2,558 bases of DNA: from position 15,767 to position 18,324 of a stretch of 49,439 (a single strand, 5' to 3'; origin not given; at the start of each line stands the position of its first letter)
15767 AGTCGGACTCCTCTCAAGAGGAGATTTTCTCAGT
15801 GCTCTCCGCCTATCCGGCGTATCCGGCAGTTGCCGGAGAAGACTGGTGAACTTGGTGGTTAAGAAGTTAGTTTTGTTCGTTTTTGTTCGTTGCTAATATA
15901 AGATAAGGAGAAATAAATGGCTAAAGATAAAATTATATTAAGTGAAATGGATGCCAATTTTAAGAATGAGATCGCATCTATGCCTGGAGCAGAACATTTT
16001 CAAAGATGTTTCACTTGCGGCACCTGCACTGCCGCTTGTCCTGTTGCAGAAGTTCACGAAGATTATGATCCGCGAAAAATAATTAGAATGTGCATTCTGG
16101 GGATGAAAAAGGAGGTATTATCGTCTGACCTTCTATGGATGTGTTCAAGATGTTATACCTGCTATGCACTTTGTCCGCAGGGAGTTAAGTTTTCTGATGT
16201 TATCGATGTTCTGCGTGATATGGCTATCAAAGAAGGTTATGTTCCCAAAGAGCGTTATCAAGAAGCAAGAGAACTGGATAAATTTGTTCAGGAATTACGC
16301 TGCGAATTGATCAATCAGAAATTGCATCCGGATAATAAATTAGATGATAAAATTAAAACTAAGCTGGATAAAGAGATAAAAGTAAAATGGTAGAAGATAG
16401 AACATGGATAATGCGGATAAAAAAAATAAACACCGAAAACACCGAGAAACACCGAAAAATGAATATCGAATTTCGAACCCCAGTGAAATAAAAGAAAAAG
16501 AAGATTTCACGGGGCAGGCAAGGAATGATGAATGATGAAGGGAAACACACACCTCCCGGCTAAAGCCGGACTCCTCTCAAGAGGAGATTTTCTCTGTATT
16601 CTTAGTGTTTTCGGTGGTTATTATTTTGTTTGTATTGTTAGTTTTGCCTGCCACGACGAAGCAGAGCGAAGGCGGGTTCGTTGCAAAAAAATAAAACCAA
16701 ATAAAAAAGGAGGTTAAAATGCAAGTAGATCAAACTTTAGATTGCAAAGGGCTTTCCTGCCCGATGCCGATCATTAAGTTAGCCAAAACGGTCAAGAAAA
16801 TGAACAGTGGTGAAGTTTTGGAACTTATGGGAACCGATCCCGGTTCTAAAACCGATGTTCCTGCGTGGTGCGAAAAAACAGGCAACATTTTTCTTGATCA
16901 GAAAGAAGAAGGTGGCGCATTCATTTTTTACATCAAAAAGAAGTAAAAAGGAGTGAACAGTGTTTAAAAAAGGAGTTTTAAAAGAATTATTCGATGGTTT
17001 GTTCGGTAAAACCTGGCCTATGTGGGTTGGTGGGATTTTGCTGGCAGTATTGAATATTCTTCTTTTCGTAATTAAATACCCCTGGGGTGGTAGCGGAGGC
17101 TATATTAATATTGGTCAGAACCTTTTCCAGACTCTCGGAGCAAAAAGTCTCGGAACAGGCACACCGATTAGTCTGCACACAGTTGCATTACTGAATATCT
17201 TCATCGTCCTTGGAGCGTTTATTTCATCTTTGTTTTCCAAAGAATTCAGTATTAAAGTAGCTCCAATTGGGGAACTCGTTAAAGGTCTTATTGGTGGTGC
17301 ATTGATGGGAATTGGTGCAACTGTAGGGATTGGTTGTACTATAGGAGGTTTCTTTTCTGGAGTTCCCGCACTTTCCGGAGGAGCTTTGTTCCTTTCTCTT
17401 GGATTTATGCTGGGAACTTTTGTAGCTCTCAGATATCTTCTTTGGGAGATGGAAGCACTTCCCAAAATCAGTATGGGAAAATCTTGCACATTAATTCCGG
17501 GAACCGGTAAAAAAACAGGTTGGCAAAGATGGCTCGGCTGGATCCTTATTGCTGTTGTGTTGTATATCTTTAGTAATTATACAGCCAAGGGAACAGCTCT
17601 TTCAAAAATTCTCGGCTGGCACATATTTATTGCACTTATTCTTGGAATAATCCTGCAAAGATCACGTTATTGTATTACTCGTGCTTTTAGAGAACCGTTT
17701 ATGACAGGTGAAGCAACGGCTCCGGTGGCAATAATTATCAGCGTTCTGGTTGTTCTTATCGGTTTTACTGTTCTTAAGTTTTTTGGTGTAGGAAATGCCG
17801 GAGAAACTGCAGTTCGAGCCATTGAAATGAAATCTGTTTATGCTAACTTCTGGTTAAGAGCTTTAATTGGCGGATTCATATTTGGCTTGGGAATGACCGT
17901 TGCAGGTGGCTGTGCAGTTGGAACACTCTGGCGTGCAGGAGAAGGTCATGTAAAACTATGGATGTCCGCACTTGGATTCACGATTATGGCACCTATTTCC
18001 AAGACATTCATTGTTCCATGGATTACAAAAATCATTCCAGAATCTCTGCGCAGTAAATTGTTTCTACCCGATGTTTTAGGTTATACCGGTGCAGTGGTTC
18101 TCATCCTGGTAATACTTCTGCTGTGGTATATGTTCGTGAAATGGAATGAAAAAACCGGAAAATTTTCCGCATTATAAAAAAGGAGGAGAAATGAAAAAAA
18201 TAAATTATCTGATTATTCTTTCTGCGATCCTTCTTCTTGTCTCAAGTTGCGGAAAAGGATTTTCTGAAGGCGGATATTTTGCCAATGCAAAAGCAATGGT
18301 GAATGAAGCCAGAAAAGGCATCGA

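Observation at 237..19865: HdrB-less HdrA/MvhD(Sec)/Flx-like modules interleaved with a TusA-DsrE-YeeE-rhodanese sulfur relay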

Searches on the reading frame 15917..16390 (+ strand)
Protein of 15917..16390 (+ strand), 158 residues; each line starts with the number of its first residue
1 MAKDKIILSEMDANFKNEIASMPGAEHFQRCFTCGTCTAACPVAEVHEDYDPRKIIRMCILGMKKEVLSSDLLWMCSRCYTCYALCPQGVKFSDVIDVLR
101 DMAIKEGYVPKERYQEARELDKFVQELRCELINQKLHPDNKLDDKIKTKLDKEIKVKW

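Call 7: search_protein_families(library=pfam, proteins=[window:15917-16390:+], max_evalue=0.01)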
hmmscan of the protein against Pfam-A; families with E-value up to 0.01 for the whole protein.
window:15917-16390:+ (158 aa): 13 families
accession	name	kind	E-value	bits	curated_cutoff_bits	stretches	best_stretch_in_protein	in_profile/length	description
PF13183.11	Fer4_8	-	7.3e-10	39.7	27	1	29-90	3-68/68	4Fe-4S dicluster domain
PF13187.11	Fer4_9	-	4.6e-09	36.6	27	2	30-89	1-50/52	4Fe-4S dicluster domain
PF13534.11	Fer4_17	-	5.6e-08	33.6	22.2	1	30-90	1-60/61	4Fe-4S dicluster domain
PF13237.11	Fer4_10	-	8.3e-07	29.3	25.5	1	28-87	6-53/53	4Fe-4S dicluster domain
PF25160.1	LdpA_Fe-S-bd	-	5.2e-05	23.4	27.6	1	28-48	25-45/49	LdpA Fe-S cluster-binding domain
PF12838.12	Fer4_7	-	5.8e-05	23.9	27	1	30-90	1-52/52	4Fe-4S dicluster domain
PF12797.12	Fer4_2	-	0.00016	21.9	24.5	1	28-43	7-22/22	4Fe-4S binding domain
PF00037.32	Fer4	-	0.00018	21.7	21.1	0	30-43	7-20/24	4Fe-4S binding domain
PF12800.12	Fer4_4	-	0.00031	21.3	24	1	29-43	2-16/17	4Fe-4S binding domain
PF14697.11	Fer4_21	-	0.0015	19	35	0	29-45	39-55/59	4Fe-4S dicluster domain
PF13484.11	Fer4_16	-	0.0024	19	30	0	30-88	1-65/66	4Fe-4S double cluster binding domain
PF13459.11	Fer4_15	-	0.0028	18.8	22.4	0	75-118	7-53/66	4Fe-4S single cluster domain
PF12798.12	Fer4_3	-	0.0081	17.4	27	0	76-89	1-14/15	4Fe-4S binding domain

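Call 52: search_solved_structures(query=window:15917-16390:+, max_evalue=0.01, show_alignments=1)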
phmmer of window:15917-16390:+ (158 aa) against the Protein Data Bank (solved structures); distinct sequences matched with E-value up to 0.01: 25.
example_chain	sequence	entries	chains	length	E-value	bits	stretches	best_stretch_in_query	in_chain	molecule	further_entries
8rvv_C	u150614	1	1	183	2.8e-22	82.4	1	9-110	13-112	H(2):CoB-CoM heterodisulfide,ferredoxin reductase subunit C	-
8rvu_c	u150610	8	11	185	2.9e-22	82.4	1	9-110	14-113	H(2):CoB-CoM heterodisulfide,ferredoxin reductase subunit C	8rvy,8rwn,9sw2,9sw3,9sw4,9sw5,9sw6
5odc_C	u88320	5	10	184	6.3e-22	81.3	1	27-120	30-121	Heterodisulfide reductase, subunit C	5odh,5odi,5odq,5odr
9sfi_E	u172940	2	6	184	3.1e-21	79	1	10-113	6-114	H(2)/formate:CoB-CoM heterodisulfide,ferredoxin reductase subunit C2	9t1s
7bkb_C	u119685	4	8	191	4.4e-20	75.2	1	9-116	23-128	CoB--CoM heterodisulfide reductase subunit C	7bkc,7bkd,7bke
8rja_F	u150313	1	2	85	1.7e-06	31.1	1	25-53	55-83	NAD(P)H-quinone oxidoreductase subunit I, chloroplastic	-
7p62_I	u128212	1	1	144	8.1e-05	25.7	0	27-68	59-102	NADH-quinone oxidoreductase subunit I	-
7p69_I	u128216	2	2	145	8.2e-05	25.6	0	27-68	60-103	NADH-quinone oxidoreductase subunit I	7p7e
7p7k_I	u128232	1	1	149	8.3e-05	25.6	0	27-68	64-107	NADH-quinone oxidoreductase subunit I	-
7p61_I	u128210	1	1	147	8.6e-05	25.6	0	27-68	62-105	NADH-quinone oxidoreductase subunit I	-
9ojn_A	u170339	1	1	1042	9.7e-05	25.4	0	66-111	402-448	Iron-sulfur-binding reductase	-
7awt_I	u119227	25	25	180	0.00016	24.7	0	27-68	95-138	NADH-quinone oxidoreductase subunit I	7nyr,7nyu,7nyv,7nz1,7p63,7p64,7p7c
8qby_I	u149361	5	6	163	0.00034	23.6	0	15-54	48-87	NADH-quinone oxidoreductase subunit I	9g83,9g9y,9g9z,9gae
5xmj_B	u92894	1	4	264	0.0017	21.4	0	27-104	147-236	Succinate dehydrogenase iron-sulfur subunit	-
5lc5_I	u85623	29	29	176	0.0019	21.2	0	15-53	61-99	NADH dehydrogenase [ubiquinone] iron-sulfur protein 8, mitochondrial | Mitochondrial complex I, TYKY subunit | NADH:ubiquinone oxidoreductase core subunit S8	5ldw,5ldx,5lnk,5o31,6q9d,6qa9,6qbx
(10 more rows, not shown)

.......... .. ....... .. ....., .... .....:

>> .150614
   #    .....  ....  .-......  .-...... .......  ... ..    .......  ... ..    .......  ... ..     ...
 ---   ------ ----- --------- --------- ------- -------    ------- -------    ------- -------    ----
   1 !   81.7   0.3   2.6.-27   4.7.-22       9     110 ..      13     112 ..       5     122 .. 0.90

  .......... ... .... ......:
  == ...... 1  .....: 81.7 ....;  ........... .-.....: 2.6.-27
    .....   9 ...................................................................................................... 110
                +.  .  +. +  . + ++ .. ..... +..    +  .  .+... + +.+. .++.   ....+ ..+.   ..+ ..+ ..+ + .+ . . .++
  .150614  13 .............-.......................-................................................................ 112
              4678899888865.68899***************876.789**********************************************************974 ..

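Call 53: search_protein_families(library=ncbifam, proteins=[window:15917-16390:+], max_evalue=0.00001)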
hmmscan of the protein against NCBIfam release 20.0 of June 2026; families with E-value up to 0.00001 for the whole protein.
window:15917-16390:+ (158 aa): 12 families
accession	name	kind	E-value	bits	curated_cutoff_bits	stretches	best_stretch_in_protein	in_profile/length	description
TIGR03290.1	CoB_CoM_SS_C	equivalog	2e-28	99.2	160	1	29-117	2-89/144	CoB--CoM heterodisulfide reductase subunit C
NF038018.1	qmoC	equivalog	3.1e-21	76.2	300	1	12-111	2-99/360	quinone-interacting membrane-bound oxidoreductase complex subunit QmoC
NF041890.1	hdrC_Methbact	equivalog_domain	3.2e-21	75.8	270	1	24-110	24-108/192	ferredoxin:CoB-CoM heterodisulfide reductase subunit HdrC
NF041779.1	hetero_SS_HdrC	equivalog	1.7e-20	73.3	350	1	28-108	30-108/198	ferredoxin:CoB-CoM heterodisulfide reductase subunit HdrC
NF008369.0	PRK11168.1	equivalog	1.6e-12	47.1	278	1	25-106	7-90/401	anaerobic glycerol-3-phosphate dehydrogenase subunit C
TIGR03379.1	glycerol3P_GlpC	equivalog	1e-09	37.7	279.9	1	26-102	2-80/397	anaerobic glycerol-3-phosphate dehydrogenase subunit GlpC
NF009226.0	PRK12576.1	equivalog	2.2e-09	37.1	344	1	28-130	153-260/317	succinate dehydrogenase/fumarate reductase iron-sulfur subunit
NF008434.0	PRK11274.1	equivalog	3e-09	36.3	333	1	16-113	10-112/409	glycolate oxidase subunit GlcF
NF004898.0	PRK06259.1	equivalog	1.4e-08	33.8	385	1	15-119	120-231/488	fumarate reductase (CoM/CoB) subunit TfrB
TIGR00384.1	dhsB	subfamily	1.6e-07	31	88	1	13-99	124-221/222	succinate dehydrogenase and fumarate reductase iron-sulfur protein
NF004616.0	PRK05950.1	subfamily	2e-06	27.1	228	1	26-106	144-236/238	succinate dehydrogenase iron-sulfur subunit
NF045663.1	diclust_near_Sec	equivalog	7.4e-06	24.3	530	1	26-115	301-394/759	pyridine nucleotide-disulfide oxidoreductase/dicluster-binding protein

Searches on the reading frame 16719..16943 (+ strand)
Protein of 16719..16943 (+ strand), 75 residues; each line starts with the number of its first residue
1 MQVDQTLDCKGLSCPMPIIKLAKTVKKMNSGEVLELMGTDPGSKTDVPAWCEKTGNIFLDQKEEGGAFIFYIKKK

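Call 7: search_protein_families(library=pfam, proteins=[window:16719-16943:+], max_evalue=0.01)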
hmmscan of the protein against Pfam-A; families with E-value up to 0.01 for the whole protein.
window:16719-16943:+ (75 aa): 1 family
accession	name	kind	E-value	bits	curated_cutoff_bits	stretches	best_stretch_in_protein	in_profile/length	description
PF01206.22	TusA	-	1.3e-26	92.7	28.6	1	6-74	2-70/70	Sulfurtransferase TusA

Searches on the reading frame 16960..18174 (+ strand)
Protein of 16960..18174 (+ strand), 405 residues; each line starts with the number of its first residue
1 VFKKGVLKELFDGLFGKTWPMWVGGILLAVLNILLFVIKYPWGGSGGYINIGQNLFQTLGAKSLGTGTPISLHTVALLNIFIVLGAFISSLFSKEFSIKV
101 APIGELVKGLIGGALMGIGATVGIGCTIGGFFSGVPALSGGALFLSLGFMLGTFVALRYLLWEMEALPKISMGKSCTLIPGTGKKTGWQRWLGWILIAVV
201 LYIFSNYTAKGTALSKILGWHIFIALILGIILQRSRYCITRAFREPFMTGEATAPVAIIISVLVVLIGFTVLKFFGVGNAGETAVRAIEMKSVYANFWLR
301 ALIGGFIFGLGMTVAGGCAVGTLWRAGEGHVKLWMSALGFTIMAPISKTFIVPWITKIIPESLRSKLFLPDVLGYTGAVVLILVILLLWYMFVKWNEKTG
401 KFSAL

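Call 7: search_protein_families(library=pfam, proteins=[window:16960-18174:+], max_evalue=0.01)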
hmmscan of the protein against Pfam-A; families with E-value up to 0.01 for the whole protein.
window:16960-18174:+ (405 aa): 1 family
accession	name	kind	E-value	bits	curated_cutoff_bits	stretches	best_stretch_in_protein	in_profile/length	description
PF04143.19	Sulf_transp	-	9.5e-50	170.3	27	2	234-398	1-155/310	Sulphur transport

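Call 53: search_protein_families(library=ncbifam, proteins=[window:16960-18174:+], max_evalue=0.00001)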
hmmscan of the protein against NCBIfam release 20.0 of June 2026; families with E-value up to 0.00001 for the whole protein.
window:16960-18174:+ (405 aa): 4 families
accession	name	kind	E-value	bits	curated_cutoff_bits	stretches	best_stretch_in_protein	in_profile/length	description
NF033796.1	selen_YedE_FdhT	exception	1.1e-33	116.9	350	1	17-399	5-382/387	selenium metabolism membrane protein YedE/FdhT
NF052577.1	ThSTportTsuASprch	equivalog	4e-30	105.3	400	2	222-392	6-179/330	thiosulfate transporter TsuA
NF041049.1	thio_trans_TsuA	exception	6e-22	78.2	645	2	224-390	10-165/348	thiosulfate utilization transporter TsuA/YeeE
TIGR04112.1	seleno_YedE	equivalog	3.3e-11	42.9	200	1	82-352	58-310/337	YedE family putative selenium transporter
